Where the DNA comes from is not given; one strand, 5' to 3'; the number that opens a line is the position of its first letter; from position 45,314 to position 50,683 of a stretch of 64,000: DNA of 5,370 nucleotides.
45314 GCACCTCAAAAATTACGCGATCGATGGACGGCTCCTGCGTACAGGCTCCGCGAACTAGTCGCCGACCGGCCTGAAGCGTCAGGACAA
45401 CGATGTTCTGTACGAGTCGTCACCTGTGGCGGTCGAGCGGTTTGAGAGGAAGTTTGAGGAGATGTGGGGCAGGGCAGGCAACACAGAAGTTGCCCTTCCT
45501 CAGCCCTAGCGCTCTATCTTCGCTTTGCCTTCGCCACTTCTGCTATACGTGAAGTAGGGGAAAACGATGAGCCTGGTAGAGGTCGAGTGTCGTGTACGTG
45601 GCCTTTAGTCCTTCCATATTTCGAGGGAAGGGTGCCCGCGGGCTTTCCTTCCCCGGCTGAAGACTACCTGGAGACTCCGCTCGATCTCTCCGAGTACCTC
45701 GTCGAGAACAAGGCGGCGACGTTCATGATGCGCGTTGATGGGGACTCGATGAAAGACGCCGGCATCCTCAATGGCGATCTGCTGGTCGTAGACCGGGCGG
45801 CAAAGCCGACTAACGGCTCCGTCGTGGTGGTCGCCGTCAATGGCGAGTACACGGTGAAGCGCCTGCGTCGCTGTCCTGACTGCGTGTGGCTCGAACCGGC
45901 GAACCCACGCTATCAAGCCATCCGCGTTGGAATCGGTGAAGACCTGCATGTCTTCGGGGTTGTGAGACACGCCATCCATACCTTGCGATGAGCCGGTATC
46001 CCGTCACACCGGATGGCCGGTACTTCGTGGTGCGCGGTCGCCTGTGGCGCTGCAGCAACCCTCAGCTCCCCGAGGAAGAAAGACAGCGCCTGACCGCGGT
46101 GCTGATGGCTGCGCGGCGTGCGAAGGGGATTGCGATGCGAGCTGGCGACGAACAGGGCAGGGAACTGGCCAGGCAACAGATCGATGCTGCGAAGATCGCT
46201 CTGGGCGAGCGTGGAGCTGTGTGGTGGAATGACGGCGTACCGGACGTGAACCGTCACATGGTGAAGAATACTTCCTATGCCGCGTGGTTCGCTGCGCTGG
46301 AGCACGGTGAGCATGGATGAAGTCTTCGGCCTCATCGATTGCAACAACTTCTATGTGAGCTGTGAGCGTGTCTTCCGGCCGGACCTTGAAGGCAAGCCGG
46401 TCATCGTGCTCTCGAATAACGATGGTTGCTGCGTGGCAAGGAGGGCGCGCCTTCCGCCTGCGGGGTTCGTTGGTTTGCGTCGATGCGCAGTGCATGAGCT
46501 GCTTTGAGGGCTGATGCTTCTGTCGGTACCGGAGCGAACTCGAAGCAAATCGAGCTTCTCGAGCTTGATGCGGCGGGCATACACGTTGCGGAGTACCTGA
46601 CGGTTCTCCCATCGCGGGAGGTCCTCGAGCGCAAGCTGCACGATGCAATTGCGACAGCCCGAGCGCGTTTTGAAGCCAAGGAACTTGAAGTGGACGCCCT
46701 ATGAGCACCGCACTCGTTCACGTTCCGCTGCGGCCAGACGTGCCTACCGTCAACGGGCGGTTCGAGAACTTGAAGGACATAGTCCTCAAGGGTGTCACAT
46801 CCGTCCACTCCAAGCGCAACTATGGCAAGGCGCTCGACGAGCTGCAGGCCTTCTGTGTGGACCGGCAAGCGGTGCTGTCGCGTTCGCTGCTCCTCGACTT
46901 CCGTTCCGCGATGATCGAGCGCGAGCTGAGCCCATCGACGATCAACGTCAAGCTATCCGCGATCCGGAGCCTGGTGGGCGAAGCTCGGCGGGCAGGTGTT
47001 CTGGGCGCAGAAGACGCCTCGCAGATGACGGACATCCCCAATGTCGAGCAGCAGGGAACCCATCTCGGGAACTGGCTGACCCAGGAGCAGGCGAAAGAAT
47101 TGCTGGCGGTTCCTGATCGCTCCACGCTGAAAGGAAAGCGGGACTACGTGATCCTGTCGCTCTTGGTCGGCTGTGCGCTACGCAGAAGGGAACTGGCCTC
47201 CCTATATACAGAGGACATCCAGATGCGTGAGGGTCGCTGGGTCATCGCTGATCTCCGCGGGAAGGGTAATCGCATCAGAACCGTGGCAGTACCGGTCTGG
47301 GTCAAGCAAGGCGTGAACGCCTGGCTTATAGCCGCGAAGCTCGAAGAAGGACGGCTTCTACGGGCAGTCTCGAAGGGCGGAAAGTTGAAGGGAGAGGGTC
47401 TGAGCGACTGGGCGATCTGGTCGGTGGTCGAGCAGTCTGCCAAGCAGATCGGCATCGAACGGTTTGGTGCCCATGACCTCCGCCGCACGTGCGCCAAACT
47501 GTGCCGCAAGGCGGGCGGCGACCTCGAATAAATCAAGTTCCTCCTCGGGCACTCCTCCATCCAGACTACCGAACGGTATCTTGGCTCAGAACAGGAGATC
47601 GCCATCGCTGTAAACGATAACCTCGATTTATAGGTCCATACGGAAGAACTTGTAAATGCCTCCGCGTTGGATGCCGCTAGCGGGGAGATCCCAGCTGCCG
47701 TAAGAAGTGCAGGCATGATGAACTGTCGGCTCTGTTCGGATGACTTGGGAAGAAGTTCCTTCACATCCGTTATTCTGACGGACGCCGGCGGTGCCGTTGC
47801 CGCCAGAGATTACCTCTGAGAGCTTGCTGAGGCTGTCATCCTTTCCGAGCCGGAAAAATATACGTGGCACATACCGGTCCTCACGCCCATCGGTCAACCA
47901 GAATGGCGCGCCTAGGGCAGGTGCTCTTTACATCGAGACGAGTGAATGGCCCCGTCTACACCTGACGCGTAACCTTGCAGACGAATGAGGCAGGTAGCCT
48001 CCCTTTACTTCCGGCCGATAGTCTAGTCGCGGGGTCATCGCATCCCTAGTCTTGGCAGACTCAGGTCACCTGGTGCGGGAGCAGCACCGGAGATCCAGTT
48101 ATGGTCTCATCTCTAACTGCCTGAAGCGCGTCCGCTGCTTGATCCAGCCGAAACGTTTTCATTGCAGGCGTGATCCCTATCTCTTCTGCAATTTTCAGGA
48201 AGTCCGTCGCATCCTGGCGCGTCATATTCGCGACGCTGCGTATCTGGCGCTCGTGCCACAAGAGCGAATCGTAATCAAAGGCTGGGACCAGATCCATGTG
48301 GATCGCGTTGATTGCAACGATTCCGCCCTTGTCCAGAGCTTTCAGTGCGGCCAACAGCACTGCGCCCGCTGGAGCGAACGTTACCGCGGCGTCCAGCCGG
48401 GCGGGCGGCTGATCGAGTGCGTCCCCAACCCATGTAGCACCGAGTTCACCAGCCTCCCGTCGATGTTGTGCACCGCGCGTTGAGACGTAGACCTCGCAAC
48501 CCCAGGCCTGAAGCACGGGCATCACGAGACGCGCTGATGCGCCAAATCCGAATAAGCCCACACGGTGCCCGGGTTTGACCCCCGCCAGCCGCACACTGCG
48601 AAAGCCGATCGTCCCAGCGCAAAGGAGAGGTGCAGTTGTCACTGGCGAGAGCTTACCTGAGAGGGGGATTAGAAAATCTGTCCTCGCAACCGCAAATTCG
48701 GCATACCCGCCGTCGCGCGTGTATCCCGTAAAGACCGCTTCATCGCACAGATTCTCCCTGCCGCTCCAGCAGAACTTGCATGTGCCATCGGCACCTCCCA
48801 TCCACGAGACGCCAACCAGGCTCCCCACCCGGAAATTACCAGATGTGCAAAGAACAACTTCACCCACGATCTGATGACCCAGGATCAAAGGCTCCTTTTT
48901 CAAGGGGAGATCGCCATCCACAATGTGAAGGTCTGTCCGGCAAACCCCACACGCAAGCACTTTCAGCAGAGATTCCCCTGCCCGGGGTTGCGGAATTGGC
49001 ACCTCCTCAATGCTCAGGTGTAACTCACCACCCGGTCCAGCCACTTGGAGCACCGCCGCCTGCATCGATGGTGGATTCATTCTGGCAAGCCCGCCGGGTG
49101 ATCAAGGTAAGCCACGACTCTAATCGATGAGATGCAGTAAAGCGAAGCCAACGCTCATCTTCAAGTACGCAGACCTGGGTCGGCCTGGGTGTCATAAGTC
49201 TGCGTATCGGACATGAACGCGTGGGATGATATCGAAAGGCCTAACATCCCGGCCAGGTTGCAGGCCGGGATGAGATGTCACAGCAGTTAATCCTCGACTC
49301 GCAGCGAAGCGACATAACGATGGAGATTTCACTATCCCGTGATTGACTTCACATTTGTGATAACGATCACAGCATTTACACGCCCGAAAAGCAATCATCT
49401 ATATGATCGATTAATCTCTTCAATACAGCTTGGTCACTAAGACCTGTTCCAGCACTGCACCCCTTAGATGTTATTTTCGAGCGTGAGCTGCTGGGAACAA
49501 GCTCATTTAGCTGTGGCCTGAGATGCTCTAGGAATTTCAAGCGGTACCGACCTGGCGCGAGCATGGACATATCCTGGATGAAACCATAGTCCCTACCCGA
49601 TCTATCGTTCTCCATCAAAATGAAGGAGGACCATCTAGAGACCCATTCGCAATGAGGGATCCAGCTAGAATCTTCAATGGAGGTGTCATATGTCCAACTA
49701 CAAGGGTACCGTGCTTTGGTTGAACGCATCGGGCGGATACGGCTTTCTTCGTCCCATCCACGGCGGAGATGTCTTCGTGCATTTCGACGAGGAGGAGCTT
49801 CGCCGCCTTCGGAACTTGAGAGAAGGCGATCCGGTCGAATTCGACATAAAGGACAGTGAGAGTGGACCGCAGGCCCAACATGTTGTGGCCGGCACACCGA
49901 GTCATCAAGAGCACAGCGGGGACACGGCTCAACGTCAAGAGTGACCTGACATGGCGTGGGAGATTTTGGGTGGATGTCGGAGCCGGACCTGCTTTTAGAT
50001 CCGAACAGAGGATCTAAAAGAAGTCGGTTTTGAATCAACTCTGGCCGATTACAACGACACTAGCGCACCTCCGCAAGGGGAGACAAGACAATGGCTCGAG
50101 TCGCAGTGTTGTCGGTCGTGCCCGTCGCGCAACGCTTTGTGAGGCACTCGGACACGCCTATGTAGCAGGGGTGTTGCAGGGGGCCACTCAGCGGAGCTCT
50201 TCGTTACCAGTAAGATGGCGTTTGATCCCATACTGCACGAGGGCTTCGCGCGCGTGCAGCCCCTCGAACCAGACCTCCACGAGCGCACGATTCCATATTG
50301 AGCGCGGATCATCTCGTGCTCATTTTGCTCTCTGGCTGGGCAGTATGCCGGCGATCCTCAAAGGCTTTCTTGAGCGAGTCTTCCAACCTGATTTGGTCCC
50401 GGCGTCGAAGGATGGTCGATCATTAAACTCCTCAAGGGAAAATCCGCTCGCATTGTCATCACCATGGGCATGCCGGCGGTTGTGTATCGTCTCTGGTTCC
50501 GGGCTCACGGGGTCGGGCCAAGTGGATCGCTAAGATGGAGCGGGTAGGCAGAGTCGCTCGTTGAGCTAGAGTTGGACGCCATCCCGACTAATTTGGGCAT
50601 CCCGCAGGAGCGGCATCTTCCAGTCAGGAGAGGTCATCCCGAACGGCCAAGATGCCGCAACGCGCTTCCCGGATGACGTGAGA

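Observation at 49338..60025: Six intergenic TGTGA-N6-TCACA palindromes outline a compact Crp/Fnr regulon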

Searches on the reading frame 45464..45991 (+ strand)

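Call 12: search_protein_families(library=ncbifam, proteins=[window:45464-45991:+])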
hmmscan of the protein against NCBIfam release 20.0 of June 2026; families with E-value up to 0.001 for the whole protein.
window:45464-45991:+ (175 aa): 3 families
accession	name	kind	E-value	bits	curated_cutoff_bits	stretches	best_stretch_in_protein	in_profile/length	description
NF007621.2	PRK10276.1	subfamily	4.6e-44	149.1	110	1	59-172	2-115/115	translesion error-prone DNA polymerase V autoproteolytic subunit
NF051876.1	transXXX_HumD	equivalog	1.5e-25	89.7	120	1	60-172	2-116/129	HumD family translesion DNA polymerase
TIGR00498.1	lexA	equivalog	2e-24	86.4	110.95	1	55-167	84-195/203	transcriptional repressor LexA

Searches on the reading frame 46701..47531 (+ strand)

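Call 12: search_protein_families(library=ncbifam, proteins=[window:46701-47531:+])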
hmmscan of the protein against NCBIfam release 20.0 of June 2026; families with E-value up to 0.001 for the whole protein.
window:46701-47531:+ (276 aa): 7 families
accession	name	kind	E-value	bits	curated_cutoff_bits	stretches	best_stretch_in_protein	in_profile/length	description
TIGR02224.1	recomb_XerC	equivalog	4.3e-21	75.6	335.15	1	33-275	13-256/295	tyrosine recombinase XerC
TIGR02225.1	recomb_XerD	equivalog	5.7e-19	68.5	329.6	1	34-274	14-252/290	site-specific tyrosine recombinase XerD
NF040815.2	recomb_XerA_Arch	equivalog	7.8e-19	68.3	220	1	34-275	13-233/263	site-specific tyrosine recombinase/integron integrase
NF001399.0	PRK00283.1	subfamily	8.4e-18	64.6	279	1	36-267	25-254/300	tyrosine recombinase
NF002331.0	PRK01287.1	subfamily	2.3e-12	46.6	371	1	74-268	93-284/365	site-specific tyrosine recombinase XerC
NF003462.0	PRK05084.1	equivalog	9.9e-09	34.4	267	1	145-271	194-319/360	tyrosine recombinase XerS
TIGR02249.1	integrase_gron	subfamily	0.00032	20.1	265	0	118-204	94-172/315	integron integrase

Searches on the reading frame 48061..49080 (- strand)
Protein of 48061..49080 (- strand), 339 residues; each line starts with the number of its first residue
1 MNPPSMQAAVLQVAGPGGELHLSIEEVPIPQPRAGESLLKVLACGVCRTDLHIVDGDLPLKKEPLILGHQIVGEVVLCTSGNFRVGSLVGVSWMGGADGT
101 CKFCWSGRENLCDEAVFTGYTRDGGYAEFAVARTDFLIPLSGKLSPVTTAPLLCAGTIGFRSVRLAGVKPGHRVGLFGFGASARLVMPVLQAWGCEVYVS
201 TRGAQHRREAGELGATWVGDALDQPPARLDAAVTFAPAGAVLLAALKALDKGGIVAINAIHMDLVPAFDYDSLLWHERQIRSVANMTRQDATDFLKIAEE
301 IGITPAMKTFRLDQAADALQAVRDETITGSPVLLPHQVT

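Call 11: search_protein_families(library=pfam, proteins=[window:48061-49080:-])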
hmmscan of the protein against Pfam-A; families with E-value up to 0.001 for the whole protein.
window:48061-49080:- (339 aa): 2 families
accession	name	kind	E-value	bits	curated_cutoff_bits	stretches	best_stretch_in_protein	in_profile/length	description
PF08240.17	ADH_N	-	5e-23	81.8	23.5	1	34-140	2-102/104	Alcohol dehydrogenase GroES-like domain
PF00107.32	ADH_zinc_N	-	3e-07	30.9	31.8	1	187-297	7-126/129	Zinc-binding dehydrogenase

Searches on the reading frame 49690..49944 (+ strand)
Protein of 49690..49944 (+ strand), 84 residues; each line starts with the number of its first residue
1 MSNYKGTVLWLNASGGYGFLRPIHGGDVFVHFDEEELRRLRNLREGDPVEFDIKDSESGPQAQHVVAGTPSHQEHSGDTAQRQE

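Call 11: search_protein_families(library=pfam, proteins=[window:49690-49944:+])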
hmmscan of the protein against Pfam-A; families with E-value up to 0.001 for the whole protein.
window:49690-49944:+ (84 aa): 1 family
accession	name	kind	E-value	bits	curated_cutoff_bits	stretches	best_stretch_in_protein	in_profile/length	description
PF00313.28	CSD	-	1.2e-17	64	27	1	5-66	2-64/66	'Cold-shock' DNA-binding domain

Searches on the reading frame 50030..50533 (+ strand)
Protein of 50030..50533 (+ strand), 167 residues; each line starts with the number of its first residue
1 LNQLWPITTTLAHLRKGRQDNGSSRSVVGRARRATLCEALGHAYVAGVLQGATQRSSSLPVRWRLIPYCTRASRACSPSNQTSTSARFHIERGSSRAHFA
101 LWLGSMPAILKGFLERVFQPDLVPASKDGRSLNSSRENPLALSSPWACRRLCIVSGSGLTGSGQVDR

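Call 12: search_protein_families(library=ncbifam, proteins=[window:50030-50533:+])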
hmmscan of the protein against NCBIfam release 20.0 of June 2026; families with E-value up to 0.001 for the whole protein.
window:50030-50533:+ (167 aa): 0 families

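Call 55: search_protein_families(library=pfam, max_evalue=0.05, proteins=[window:50030-50533:+])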
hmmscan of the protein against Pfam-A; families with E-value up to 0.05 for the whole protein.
window:50030-50533:+ (167 aa): 1 family
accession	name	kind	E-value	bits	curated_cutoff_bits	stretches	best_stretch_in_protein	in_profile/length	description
PF02525.22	Flavodoxin_2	-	0.00038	20.6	27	1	99-122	85-108/198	Flavodoxin-like fold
